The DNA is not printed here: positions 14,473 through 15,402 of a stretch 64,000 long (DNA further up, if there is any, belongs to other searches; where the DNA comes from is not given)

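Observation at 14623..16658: CapK/PaaK-like adenylate-forming enzyme plus GNAT acetyltransferase pair inside the operon (predicted unusual N-acyl or aminoacyl decoration of an amino sugar)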

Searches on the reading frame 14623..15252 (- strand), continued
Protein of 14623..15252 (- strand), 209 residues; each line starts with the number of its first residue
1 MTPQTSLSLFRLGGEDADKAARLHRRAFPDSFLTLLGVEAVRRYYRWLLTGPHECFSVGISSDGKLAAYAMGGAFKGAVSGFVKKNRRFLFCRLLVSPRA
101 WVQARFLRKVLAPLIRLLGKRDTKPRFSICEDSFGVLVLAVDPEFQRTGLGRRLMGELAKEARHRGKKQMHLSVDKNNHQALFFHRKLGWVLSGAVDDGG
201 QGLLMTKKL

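Call 61: fold_search(model_id=the predicted structure, library=pdb)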
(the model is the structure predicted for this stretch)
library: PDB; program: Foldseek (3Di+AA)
matches with E <= 10: 1199; with E <= 0.001: 665
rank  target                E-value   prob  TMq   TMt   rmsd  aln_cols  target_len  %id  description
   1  1tiq_B                9.7e-12  1.00  0.62  0.76   4.4       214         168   18  Crystal Structure of an Acetyltransferase (PaiA) in complex with CoA and DTT from Bacillus subtilis, Northeast Structu (released 2004-07-13)
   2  8osp_A                1.2e-11  1.00  0.61  0.72   5.5       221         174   22  GCN5-related N-Acetyltransferase from Lactobacillus curiae (released 2023-07-05)
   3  1tiq_A                6.6e-11  1.00  0.60  0.72   5.0       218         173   18  Crystal Structure of an Acetyltransferase (PaiA) in complex with CoA and DTT from Bacillus subtilis, Northeast Structu (released 2004-07-13)
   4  3f0a                  1.7e-09  1.00  0.57  0.74   4.4       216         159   13  Structure of a putative n-acetyltransferase (ta0374) in complex with acetyl-coa from thermoplasma acidophilum (released 2008-11-11)
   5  4e2a_A                3.2e-09  1.00  0.56  0.67   5.7       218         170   13  Crystal Structure of the Putative acetyltransferase from Streptococcus mutans (released 2013-03-13)
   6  4e2a_B                5.2e-09  1.00  0.55  0.66   5.7       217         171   13  Crystal Structure of the Putative acetyltransferase from Streptococcus mutans (released 2013-03-13)
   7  7k09_B                7.5e-09  1.00  0.60  0.64   5.4       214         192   19  Puromycin N-acetyltransferase in complex with acetyl-CoA (released 2021-03-17)
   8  9mto_A                9.6e-09  1.00  0.59  0.83   3.8       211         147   13  Crystal structure of acetyltransferase CBU0801 from Coxiella burnetii (released 2025-01-22)
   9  5isv_B                9.6e-09  1.00  0.55  0.73   4.5       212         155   18  Crystal structure of the ribosomal-protein-S18-alanine N-acetyltransferase from Escherichia coli (released 2016-04-13)
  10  7k09_D                1.2e-08  1.00  0.60  0.64   5.4       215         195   19  Puromycin N-acetyltransferase in complex with acetyl-CoA (released 2021-03-17)
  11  1wk4_A                1.4e-08  1.00  0.61  0.72   4.5       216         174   20  Crystal structure of ttk003001606 (released 2004-11-30)
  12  5isv_A                1.9e-08  1.00  0.57  0.75   4.2       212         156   18  Crystal structure of the ribosomal-protein-S18-alanine N-acetyltransferase from Escherichia coli (released 2016-04-13)
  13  2r7h_B                2.6e-08  1.00  0.58  0.74   3.7       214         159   15  CRYSTAL STRUCTURE OF A putative acetyltransferase of the GNAT family (DDE_3044) FROM DESULFOVIBRIO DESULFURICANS SUBSP (released 2007-09-25)
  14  7k0a_A                2.7e-08  1.00  0.60  0.63   5.4       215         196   19  Puromycin N-acetyltransferase in complex with acetylated puromycin and CoA (released 2021-03-17)
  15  4pv6_J                3.1e-08  1.00  0.58  0.78   3.5       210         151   13  Crystal Structure Analysis of Ard1 from Thermoplasma volcanium (released 2015-01-21)
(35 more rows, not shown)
